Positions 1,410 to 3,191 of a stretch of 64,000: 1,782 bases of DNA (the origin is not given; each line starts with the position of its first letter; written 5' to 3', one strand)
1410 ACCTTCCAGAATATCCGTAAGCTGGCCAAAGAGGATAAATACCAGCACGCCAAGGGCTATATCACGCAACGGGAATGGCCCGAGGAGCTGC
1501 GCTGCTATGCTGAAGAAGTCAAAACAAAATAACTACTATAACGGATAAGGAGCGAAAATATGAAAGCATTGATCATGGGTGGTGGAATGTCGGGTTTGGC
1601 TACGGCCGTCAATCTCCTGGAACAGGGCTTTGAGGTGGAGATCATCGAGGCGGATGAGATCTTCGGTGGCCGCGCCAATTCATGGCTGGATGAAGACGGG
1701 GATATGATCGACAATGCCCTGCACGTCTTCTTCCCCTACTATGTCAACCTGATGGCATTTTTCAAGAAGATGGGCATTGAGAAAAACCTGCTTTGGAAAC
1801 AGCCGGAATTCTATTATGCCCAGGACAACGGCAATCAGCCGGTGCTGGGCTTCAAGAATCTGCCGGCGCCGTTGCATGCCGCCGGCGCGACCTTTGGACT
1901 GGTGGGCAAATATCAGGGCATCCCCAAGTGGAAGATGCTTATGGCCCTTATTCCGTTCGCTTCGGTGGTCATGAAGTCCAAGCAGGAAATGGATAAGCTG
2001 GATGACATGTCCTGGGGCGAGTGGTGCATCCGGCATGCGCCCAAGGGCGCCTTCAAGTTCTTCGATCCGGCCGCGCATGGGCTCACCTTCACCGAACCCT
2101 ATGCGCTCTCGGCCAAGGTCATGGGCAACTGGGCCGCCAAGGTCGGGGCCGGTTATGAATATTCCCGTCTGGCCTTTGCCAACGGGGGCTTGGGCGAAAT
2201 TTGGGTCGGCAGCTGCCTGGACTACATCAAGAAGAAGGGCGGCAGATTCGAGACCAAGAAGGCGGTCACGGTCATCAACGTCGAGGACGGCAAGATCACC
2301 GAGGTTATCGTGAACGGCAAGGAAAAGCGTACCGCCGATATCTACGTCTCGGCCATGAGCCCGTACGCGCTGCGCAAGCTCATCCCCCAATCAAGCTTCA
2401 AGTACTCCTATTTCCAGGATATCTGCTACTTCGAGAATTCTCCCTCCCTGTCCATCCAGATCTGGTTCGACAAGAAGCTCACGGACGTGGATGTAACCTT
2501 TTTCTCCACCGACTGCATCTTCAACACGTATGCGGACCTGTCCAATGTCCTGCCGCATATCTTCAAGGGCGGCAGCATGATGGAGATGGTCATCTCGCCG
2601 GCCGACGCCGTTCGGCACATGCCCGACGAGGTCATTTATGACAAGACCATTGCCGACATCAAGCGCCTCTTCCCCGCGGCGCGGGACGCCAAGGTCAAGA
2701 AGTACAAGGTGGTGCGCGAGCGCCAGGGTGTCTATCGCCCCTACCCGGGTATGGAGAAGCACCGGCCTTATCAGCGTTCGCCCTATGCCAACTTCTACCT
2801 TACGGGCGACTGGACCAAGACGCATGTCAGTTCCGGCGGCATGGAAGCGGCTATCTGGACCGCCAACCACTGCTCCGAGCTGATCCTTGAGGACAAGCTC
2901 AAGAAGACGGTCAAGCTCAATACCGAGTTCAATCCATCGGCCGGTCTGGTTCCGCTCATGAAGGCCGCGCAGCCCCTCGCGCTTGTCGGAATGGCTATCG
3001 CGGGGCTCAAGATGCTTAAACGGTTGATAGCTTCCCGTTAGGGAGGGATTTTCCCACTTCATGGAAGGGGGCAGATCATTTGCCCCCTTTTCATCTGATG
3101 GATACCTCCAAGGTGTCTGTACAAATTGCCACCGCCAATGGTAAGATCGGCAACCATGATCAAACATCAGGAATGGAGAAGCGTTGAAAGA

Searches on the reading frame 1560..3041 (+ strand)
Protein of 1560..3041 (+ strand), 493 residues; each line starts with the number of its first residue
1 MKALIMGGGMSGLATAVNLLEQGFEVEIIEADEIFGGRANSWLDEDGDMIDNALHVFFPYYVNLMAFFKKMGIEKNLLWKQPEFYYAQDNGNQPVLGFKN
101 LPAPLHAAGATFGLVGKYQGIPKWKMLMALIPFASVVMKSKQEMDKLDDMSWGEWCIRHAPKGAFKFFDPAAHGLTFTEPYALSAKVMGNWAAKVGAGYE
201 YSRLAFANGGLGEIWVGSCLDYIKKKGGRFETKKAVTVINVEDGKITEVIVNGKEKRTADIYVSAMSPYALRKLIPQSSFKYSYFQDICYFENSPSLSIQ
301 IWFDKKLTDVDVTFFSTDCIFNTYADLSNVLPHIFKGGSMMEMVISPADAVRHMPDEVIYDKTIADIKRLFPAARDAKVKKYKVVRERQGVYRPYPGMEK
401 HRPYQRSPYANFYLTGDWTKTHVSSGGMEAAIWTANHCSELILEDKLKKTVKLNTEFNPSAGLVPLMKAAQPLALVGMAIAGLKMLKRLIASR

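Call 48: find_encoding_contigs(protein=window:1560-3041:+, flank=10000, max_places=1)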
Protein window:1560-3041:+ (493 aa): no gene with exactly this product is on record in the collection.
